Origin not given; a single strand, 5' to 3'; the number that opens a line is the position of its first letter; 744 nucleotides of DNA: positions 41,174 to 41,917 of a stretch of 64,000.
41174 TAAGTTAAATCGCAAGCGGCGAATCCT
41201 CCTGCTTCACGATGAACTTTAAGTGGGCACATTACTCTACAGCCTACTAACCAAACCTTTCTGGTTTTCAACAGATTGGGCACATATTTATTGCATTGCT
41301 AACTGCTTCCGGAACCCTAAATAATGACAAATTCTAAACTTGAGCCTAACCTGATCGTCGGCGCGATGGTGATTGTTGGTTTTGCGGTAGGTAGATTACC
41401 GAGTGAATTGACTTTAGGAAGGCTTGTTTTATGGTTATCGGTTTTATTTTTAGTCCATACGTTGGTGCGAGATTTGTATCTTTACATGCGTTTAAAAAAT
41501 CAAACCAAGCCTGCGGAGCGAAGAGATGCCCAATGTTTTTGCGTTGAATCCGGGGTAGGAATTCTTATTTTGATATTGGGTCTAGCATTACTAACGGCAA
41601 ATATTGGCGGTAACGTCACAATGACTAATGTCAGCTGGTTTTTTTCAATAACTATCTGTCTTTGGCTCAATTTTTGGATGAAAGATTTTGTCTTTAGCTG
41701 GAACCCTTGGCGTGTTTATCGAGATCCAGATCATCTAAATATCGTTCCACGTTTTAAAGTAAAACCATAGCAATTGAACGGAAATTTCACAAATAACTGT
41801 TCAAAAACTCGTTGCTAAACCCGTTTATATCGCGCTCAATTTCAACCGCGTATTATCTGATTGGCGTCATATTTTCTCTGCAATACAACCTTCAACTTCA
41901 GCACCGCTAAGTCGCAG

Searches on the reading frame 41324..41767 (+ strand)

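Call 14: search_protein_families(library=pfam, proteins=[window:41324-41767:+], max_evalue=0.001)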
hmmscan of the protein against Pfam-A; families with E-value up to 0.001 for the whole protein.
window:41324-41767:+ (148 aa): 0 families

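Call 67: search_protein_families(library=pfam, proteins=[window:41324-41767:+], max_evalue=1)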
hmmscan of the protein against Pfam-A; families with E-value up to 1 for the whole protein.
window:41324-41767:+ (148 aa): 1 family
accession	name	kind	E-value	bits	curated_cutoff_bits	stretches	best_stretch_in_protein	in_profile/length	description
PF14927.11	Neurensin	-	0.23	11.6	27.7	1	62-91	31-60/132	Neurensin/Transmembrane protein 74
